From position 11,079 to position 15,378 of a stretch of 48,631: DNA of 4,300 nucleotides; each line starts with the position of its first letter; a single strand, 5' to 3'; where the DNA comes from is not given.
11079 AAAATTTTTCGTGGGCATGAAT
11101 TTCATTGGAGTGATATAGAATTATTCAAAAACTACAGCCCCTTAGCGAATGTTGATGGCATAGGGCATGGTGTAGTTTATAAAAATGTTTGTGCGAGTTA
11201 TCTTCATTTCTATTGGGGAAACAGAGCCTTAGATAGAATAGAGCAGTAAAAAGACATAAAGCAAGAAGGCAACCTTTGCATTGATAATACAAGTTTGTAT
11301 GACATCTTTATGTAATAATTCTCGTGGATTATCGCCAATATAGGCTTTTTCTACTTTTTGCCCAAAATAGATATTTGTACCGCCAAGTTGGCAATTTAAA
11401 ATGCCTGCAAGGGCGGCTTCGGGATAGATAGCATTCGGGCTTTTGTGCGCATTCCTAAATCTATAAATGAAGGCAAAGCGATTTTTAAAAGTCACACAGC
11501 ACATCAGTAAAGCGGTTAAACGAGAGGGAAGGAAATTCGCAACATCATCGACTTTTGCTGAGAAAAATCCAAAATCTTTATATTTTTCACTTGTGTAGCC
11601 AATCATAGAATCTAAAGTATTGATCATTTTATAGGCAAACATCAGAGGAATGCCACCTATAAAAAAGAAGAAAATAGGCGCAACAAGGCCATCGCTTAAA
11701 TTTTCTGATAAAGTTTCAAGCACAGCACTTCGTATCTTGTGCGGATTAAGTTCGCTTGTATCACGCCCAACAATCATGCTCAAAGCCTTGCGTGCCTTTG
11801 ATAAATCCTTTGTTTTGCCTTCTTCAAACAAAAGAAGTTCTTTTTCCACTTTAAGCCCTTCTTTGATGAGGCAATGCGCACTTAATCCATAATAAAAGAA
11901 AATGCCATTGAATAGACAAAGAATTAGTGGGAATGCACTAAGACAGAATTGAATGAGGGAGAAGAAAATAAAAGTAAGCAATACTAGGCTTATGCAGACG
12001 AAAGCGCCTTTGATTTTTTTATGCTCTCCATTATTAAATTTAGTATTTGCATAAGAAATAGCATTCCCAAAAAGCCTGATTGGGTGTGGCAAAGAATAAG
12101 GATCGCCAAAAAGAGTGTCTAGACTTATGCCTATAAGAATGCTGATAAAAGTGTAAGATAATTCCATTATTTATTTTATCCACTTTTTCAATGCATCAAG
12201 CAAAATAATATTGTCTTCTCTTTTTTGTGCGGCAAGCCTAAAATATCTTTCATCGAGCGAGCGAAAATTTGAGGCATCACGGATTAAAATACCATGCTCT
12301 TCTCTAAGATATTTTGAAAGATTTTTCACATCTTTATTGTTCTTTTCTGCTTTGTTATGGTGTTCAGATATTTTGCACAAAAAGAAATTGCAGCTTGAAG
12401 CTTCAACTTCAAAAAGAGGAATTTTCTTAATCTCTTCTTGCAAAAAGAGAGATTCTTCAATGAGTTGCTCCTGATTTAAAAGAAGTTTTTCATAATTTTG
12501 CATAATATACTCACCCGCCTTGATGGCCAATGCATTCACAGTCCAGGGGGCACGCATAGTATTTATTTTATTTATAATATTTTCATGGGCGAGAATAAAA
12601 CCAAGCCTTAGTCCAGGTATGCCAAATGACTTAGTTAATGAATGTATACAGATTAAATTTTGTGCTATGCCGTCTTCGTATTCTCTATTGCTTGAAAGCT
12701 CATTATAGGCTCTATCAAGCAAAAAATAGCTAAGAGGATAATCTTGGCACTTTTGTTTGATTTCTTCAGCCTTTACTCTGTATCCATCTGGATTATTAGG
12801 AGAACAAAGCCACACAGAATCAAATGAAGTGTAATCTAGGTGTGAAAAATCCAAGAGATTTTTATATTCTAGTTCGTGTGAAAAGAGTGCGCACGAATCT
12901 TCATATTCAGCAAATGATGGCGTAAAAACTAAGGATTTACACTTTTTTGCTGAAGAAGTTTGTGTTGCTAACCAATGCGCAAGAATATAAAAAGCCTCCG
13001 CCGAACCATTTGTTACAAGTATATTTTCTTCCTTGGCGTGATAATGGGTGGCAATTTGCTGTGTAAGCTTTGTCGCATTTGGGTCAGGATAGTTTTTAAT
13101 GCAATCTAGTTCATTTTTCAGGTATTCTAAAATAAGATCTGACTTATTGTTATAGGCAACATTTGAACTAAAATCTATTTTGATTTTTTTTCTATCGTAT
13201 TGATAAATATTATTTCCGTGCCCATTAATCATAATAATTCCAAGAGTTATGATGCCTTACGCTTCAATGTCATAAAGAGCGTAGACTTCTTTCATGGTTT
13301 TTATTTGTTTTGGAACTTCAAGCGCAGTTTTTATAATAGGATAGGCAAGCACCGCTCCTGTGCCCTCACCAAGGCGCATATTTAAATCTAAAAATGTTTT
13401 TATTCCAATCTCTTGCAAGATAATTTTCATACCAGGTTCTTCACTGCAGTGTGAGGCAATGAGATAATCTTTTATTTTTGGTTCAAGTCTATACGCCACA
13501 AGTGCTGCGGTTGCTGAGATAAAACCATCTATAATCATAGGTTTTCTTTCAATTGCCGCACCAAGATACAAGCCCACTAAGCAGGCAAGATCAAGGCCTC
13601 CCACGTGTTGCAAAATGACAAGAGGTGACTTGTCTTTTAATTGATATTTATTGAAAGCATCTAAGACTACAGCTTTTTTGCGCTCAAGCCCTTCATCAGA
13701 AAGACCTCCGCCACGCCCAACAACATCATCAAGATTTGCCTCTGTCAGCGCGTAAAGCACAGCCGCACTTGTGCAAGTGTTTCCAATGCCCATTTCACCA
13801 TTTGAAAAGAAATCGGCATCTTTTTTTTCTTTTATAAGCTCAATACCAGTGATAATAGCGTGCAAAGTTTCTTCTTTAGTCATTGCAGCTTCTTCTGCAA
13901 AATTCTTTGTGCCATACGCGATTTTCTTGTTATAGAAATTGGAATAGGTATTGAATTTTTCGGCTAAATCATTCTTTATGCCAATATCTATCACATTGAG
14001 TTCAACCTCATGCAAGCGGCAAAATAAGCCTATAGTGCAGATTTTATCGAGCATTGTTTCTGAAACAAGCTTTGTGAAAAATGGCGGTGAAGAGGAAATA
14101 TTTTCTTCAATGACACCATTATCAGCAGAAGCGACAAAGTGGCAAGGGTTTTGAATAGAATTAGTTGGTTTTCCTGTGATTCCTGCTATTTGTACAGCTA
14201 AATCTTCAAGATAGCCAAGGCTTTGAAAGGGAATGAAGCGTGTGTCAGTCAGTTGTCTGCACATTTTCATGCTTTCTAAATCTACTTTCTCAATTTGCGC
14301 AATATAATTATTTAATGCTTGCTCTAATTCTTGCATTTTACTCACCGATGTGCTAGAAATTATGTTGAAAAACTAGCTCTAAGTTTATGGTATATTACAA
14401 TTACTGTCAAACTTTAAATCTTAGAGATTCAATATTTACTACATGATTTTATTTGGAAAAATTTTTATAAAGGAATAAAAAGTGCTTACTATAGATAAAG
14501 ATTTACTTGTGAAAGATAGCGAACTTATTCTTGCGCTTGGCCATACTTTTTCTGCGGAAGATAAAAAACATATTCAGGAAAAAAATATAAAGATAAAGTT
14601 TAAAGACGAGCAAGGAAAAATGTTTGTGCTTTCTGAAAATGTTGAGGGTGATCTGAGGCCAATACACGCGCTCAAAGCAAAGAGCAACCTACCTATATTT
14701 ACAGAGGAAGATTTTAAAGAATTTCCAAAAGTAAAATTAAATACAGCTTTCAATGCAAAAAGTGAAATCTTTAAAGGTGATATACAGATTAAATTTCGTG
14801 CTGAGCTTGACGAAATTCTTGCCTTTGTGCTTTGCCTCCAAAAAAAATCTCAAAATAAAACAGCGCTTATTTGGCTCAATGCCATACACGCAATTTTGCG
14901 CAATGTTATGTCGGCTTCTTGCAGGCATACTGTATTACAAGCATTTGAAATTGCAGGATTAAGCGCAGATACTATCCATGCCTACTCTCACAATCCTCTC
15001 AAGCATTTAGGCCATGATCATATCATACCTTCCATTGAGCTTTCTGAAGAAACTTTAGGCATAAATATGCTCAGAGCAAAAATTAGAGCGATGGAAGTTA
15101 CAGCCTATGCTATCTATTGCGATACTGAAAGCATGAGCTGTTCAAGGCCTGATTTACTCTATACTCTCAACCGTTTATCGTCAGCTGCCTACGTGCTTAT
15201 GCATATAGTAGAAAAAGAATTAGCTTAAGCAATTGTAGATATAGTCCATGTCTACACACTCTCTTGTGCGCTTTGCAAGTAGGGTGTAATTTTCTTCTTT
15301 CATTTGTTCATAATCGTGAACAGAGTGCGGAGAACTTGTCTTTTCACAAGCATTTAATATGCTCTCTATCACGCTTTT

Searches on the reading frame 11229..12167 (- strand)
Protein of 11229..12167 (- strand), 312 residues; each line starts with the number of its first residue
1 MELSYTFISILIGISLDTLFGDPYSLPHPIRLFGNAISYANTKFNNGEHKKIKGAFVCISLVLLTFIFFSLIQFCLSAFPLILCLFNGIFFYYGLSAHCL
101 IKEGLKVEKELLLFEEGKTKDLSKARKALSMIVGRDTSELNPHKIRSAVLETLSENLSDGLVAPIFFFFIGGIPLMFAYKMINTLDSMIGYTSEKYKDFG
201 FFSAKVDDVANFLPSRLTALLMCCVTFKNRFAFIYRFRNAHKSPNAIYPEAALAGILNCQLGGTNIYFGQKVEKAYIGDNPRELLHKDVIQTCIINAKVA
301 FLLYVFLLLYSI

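Call 14: search_protein_families(library=ncbifam, proteins=[window:11229-12167:-], max_evalue=0.00001)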
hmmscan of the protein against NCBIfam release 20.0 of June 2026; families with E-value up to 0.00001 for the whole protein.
window:11229-12167:- (312 aa): 5 families
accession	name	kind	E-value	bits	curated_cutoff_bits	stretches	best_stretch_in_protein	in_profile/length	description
TIGR00380.1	cobal_cbiB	equivalog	1.2e-62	211.9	165.9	1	10-292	7-286/305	adenosylcobinamide-phosphate synthase CbiB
NF002281.0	PRK01209.2-5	equivalog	1.2e-61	208.8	273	1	8-309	6-301/311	cobalamin biosynthesis protein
NF002276.0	PRK01209.1-4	equivalog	1.3e-47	162.9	381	1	9-300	12-300/322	cobalamin biosynthesis protein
NF006476.0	PRK08878.1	equivalog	1.9e-14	53.7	322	1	28-302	34-303/317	cobalamin biosynthesis family protein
NF005792.0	PRK07630.1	equivalog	2.2e-11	43.3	291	1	6-243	2-231/312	CobD/CbiB family protein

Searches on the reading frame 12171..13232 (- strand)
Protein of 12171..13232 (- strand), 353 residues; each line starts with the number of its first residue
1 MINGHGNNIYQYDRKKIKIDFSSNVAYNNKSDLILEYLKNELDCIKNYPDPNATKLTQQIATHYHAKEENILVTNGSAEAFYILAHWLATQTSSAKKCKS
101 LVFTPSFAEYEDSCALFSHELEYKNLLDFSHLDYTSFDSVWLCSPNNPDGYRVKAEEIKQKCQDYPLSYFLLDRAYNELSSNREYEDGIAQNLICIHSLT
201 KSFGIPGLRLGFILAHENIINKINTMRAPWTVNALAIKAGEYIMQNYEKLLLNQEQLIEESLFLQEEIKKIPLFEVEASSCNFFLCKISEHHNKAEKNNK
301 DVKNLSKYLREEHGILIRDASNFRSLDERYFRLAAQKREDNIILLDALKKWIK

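Call 14: search_protein_families(library=ncbifam, proteins=[window:12171-13232:-], max_evalue=0.00001)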
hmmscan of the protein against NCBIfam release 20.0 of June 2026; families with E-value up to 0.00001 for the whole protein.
window:12171-13232:- (353 aa): 40 families (the best 25 are shown)
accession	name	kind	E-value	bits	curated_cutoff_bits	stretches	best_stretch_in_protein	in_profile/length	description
TIGR01140.1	L_thr_O3P_dcar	equivalog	6e-69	232.7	290.55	1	5-349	1-331/331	threonine-phosphate decarboxylase CobD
TIGR01141.1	hisC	equivalog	2e-47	161.8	276.55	1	19-350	23-348/349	histidinol-phosphate transaminase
NF005915.1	PRK07908.1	equivalog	2e-35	122.7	360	1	15-348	11-331/332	Rv2231c family histidinol phosphate aminotransferase CobC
NF006225.0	PRK08354.1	equivalog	2.8e-31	109.1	288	1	15-351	13-315/318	putative aminotransferase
NF005021.0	PRK06425.1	equivalog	1.8e-26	93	353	1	3-352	2-331/335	histidinol-phosphate aminotransferase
NF002878.0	PRK03321.1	subfamily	3.3e-26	91.8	374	1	19-300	25-314/352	histidinol-phosphate transaminase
NF053748.1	bifunc_CobBC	exception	3.4e-24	85.2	950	1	19-348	483-796/797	bifunctional hydrogenobyrinic acid a,c-diamide synthase/histidinol phosphate aminotransferase CobBC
NF002877.0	PRK03317.1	equivalog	4.1e-22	78.5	409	1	36-350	55-365/374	histidinol-phosphate transaminase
NF002726.0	PRK02610.1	equivalog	6.5e-20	71.4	391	1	139-320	171-344/374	histidinol-phosphate transaminase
NF003496.0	PRK05166.1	equivalog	6.6e-20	71.2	540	1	21-292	41-323/373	histidinol-phosphate transaminase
NF041364.1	GntC_guanitoxin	equivalog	1.9e-18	66.5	415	1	53-351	39-353/356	guanitoxin biosynthesis PLP-dependent (S)-gamma-hydroxy-L-arginine cyclodehydratase GntC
NF006014.0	PRK08153.1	equivalog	5.6e-14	51.8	510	1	26-247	43-270/370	pyridoxal phosphate-dependent aminotransferase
NF006964.0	PRK09440.1-2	equivalog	6.4e-14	51.6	467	1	63-246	93-292/417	valine--pyruvate transaminase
NF006967.0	PRK09440.1-5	equivalog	1.3e-13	50.5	402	1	65-245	99-295/424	valine--pyruvate transaminase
NF005732.0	PRK07550.1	equivalog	1.8e-13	50.3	366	1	140-339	170-373/389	aminotransferase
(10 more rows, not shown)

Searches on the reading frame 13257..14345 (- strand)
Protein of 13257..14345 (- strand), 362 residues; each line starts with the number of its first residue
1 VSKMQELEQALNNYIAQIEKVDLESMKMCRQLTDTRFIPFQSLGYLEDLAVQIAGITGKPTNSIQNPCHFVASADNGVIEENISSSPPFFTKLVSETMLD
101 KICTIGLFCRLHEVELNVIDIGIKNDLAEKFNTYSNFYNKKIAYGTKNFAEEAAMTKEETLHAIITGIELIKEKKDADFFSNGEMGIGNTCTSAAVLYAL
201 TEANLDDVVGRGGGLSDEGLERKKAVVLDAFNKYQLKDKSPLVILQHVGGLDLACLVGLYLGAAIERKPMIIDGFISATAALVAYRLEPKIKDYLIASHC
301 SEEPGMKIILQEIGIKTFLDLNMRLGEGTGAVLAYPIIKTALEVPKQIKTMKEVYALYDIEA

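Call 14: search_protein_families(library=ncbifam, proteins=[window:13257-14345:-], max_evalue=0.00001)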
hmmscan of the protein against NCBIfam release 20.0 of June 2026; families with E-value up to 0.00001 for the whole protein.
window:13257-14345:- (362 aa): 2 families
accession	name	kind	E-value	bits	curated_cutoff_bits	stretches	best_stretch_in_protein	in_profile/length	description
TIGR03160.1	cobT_DBIPRT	equivalog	1.3e-108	363.2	319.3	1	22-353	2-331/334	nicotinate-nucleotide--dimethylbenzimidazole phosphoribosyltransferase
NF000996.0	PRK00105.1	subfamily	8.7e-102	340.9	306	1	10-353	3-343/350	nicotinate-nucleotide--dimethylbenzimidazole phosphoribosyltransferase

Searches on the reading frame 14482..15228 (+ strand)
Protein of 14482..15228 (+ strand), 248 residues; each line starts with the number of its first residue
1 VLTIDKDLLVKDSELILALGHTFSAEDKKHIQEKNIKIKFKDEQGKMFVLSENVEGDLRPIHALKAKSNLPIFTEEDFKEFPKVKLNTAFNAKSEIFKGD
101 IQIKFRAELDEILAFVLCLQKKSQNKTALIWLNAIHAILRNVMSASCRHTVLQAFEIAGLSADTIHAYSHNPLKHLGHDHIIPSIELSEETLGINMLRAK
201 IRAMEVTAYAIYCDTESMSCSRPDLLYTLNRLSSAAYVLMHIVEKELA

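Call 14: search_protein_families(library=ncbifam, proteins=[window:14482-15228:+], max_evalue=0.00001)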
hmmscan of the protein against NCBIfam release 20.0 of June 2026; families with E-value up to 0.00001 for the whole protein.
window:14482-15228:+ (248 aa): 1 family
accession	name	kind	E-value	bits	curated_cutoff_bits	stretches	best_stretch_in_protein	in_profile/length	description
NF011595.0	PRK15020.1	equivalog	8.5e-40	136.5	226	1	10-242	17-247/267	ethanolamine utilization cob(I)yrinic acid a,c-diamide adenosyltransferase EutT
